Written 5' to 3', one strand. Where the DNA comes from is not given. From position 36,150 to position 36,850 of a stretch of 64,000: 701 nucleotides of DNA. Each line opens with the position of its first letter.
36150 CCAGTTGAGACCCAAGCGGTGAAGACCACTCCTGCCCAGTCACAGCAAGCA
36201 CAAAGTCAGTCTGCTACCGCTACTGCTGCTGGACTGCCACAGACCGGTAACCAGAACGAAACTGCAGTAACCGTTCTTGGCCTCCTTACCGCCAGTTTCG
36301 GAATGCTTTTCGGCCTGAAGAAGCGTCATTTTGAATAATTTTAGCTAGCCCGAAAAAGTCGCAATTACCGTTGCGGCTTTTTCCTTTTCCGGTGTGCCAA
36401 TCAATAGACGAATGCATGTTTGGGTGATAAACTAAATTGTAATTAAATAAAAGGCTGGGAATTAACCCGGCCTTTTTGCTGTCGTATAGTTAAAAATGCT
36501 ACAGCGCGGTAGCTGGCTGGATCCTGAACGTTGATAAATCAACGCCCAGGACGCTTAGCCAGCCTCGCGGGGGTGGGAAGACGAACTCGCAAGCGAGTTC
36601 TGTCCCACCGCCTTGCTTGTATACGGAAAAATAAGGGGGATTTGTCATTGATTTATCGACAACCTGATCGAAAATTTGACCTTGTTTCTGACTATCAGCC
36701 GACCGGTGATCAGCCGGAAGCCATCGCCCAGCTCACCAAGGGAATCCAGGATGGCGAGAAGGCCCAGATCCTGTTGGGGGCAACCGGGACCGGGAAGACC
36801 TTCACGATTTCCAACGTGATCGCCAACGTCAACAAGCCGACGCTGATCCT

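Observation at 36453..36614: Unassigned 160-nt multi-hairpin intergenic element with compensatory base changes between its two copies (copy A)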

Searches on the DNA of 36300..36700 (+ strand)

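Call 5: search_rna_families(source=window, start=36300, end=36700, threshold=evalue, max_evalue=10, show_alignments=3)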
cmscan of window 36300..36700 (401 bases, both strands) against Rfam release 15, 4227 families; matches with E-value up to 10: 12.
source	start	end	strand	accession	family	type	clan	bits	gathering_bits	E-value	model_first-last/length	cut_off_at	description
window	36399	36480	+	RF02434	SpF39_sRNA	Gene; sRNA;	-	26.1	60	0.32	1-109/109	no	Streptococcus sRNA SpF39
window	36404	36496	-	RF02079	STnc180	Gene; sRNA;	-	25.2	50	0.0056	1-208/208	no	Enterobacterial sRNA STnc180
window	36445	36551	-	RF02651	SorY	Gene; sRNA;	-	21.7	111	0.031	1-83/83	no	Singlet oxygen resistance RNA Y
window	36334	36484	+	RF02053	STnc430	Gene; sRNA;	-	20.4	47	0.66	1-162/162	no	Enterobacterial sRNA STnc430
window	36320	36383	+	RF02057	STnc40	Gene; sRNA;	-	18.1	45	1.4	1-70/70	no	Salmonella enterica sRNA STnc40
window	36404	36478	+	RF02057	STnc40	Gene; sRNA;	-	17.9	45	1.6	1-70/70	no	Salmonella enterica sRNA STnc40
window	36355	36498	+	RF00225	IRES_Tobamo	Cis-reg; IRES;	-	17.9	50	2.5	1-151/151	no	Tobamovirus internal ribosome entry site (IRES)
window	36350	36484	+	RF00558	L20_leader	Cis-reg; leader;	-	17.2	58.7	0.72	1-127/127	no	Ribosomal protein L20 leader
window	36445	36497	-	RF02630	Hrs12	Gene; sRNA;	-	17.1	70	3.2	1-87/87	no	Hfq-regulated sRNA 12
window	36346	36479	+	RF02901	AaHKsRNA41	Gene; sRNA;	-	15.5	97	0.28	1-187/187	no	Aggregatibacter sRNA 41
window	36445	36543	-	RF01770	rimP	Cis-reg; leader;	-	15.2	47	7.4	1-102/102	no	Gammaprotebacteria rimP leader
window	36420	36529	+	RF01509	Afu_300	Gene; snRNA; snoRNA; CD-box;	-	12.7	40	8.1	1-91/91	no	A. fumigatus snoRNA Afu_300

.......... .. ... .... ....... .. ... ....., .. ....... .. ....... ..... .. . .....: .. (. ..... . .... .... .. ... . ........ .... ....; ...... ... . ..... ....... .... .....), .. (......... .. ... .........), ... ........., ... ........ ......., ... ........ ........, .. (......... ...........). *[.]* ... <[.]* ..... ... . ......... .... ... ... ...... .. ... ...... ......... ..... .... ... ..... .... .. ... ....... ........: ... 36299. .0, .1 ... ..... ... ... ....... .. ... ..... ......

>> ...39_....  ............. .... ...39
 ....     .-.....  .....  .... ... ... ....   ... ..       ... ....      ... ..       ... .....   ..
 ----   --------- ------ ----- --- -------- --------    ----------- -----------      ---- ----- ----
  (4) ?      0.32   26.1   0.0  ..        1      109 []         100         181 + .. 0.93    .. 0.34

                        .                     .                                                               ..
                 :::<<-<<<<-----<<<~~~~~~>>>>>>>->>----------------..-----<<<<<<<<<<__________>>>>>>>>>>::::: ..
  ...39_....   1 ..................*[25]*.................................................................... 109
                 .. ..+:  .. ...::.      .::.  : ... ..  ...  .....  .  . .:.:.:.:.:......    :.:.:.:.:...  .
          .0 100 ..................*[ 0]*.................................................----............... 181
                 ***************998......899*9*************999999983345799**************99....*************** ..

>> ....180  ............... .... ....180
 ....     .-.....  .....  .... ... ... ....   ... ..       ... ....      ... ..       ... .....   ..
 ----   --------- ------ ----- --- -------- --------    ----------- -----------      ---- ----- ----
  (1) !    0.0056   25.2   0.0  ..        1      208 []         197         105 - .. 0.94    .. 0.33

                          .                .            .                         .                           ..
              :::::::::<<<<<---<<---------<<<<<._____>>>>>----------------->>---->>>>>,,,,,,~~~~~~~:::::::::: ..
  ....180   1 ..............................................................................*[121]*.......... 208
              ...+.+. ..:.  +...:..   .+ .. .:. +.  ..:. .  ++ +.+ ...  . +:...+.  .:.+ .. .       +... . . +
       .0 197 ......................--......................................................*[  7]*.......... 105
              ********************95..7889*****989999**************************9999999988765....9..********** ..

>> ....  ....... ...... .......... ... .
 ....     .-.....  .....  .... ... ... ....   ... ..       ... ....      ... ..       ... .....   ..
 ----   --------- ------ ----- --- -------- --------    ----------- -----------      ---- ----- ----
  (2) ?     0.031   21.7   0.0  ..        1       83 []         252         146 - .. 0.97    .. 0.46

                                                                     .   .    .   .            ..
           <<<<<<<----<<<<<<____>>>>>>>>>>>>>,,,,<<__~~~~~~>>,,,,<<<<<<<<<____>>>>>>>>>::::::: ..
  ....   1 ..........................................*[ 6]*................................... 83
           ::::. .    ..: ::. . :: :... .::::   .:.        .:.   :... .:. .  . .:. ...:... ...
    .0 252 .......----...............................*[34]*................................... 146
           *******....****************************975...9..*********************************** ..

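Call 11: search_dna_similar(query=window:36453-36616:+, collection=plasmids, mode=distant, max_evalue=0.01, max_rows=40)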
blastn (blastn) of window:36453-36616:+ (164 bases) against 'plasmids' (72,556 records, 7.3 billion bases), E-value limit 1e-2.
Records with a match: 2; places in all: 2; records where one place covers at least 80% of the query: 1.
Best place of each record, by identity: 80-90% 1; 60-80% 1.
By first word of the organism name: Limosilactobacillus 2.
By predicted mobility (MOB-suite, as given by PLSDB): non-mobilizable 2.
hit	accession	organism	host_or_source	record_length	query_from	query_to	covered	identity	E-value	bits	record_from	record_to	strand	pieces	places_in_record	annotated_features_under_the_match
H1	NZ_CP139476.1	Limosilactobacillus reuteri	mixed culture,traditional air-dried ...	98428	3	149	90%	72.8%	2e-11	76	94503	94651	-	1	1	none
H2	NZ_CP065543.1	Limosilactobacillus reuteri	Yak,cell culture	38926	98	162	40%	80.0%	2e-4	53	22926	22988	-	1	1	none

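Call 12: search_dna_similar(query=window:36453-36616:+, collection=phages, mode=distant, max_evalue=0.01, max_rows=40)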
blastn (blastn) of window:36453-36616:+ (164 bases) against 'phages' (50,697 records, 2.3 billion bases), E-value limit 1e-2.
No match.

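Call 13: get_annotated_region(hit=H1, flank=3000)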
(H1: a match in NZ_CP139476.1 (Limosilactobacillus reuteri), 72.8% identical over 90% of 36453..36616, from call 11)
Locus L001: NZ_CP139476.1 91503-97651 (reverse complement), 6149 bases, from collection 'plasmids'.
description: Limosilactobacillus reuteri strain IMAUJBR3 plasmid unnamed1, complete sequence
organism: Limosilactobacillus reuteri (NCBI taxid 1598)
taxonomy: Bacteria; Bacillota; Bacilli; Lactobacillales; Lactobacillaceae; Limosilactobacillus; Limosilactobacillus reuteri
host: -; source: mixed culture,traditional air-dried mutton products; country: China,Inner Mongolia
typing (MOB-suite, as given by PLSDB): non-mobilizable; replicon rep_cluster_2483
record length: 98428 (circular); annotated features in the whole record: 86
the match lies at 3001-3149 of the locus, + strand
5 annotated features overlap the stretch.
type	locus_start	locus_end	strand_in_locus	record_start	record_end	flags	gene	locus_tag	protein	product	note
CDS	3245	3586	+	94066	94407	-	-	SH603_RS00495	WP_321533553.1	hypothetical protein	-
CDS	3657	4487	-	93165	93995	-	-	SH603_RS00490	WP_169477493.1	adenylate/guanylate cyclase domain-containing protein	GO:0009190 - cyclic nucleotide biosynthetic process [Evidence IEA]; GO:0035556 - intracellular signal transduction ...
CDS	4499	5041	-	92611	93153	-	-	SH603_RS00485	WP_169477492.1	Pycsar system effector family protein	-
CDS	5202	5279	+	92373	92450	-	-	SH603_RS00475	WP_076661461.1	putative holin-like toxin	-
CDS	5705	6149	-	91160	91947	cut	-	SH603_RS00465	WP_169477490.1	IS5 family transposase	-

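Call 14: get_annotated_region(hit=H2, flank=3000)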
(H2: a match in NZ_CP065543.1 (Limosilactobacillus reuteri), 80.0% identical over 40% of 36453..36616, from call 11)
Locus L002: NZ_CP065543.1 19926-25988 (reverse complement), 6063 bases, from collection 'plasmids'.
description: Limosilactobacillus reuteri strain YLR001 plasmid unnamed3, complete sequence
organism: Limosilactobacillus reuteri (NCBI taxid 1598)
taxonomy: Bacteria; Bacillota; Bacilli; Lactobacillales; Lactobacillaceae; Limosilactobacillus; Limosilactobacillus reuteri
host: -; source: Yak,cell culture; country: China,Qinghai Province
typing (MOB-suite, as given by PLSDB): non-mobilizable
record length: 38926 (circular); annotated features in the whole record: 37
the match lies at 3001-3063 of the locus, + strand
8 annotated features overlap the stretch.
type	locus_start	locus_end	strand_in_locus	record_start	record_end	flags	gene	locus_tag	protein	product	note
CDS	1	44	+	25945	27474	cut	atpA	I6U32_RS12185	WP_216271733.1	F0F1 ATP synthase subunit alpha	GO:0015986 - proton motive force-driven ATP synthesis [Evidence IEA]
CDS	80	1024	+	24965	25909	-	-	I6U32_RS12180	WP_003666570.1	F0F1 ATP synthase subunit gamma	GO:0015986 - proton motive force-driven ATP synthesis [Evidence IEA]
CDS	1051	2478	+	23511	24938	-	atpD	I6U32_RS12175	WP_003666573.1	F0F1 ATP synthase subunit beta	GO:0015986 - proton motive force-driven ATP synthesis [Evidence IEA]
CDS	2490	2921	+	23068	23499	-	-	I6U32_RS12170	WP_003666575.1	F0F1 ATP synthase subunit epsilon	GO:0015986 - proton motive force-driven ATP synthesis [Evidence IEA]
CDS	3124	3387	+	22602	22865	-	-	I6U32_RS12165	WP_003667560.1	DUF1146 family protein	-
CDS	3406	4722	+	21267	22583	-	murA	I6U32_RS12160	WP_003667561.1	UDP-N-acetylglucosamine 1-carboxyvinyltransferase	GO:0009252 - peptidoglycan biosynthetic process [Evidence IEA]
CDS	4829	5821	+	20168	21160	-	-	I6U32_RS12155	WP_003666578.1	rod shape-determining protein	-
CDS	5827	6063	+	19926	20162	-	yidD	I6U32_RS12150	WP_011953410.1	membrane protein insertion efficiency factor YidD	-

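Call 76: search_rna_families(sources=[L001, L003, L005, L007, L009, L010, L011, L013, L014, L018, L022, L028, L035, L038, L044, L045, L047, L049], threshold=gathering)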
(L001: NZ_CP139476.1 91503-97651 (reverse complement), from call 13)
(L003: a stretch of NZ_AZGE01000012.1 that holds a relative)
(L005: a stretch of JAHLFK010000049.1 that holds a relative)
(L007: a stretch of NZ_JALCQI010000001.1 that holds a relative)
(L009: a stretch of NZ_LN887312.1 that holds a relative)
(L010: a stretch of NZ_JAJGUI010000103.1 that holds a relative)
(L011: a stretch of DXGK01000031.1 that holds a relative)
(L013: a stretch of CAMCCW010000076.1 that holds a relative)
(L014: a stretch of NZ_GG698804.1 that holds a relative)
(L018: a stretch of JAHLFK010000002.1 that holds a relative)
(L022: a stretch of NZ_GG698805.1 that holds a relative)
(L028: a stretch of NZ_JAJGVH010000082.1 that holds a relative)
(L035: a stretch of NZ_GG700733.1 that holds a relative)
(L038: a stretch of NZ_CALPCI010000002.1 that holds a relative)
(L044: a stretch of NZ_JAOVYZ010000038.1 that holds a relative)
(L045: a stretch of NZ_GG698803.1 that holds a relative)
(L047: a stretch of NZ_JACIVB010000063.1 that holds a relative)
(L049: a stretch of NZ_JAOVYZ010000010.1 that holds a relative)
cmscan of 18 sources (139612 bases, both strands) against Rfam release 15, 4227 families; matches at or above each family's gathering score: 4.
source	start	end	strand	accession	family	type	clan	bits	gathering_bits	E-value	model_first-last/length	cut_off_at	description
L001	5316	5403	-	RF01776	RatA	Gene; antitoxin;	-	76.5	49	3e-09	1-91/91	no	RNA anti-toxin A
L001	5055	5241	+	RF01492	rli28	Gene; sRNA;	-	65.8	45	1.6e-05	1-186/186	no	Listeria sRNA rli28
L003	1638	1712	-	RF00005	tRNA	Gene; tRNA;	CL00001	64.2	29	2.7e-11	1-71/71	no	tRNA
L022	1630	1703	+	RF00005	tRNA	Gene; tRNA;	CL00001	62.3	29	9.1e-11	1-71/71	no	tRNA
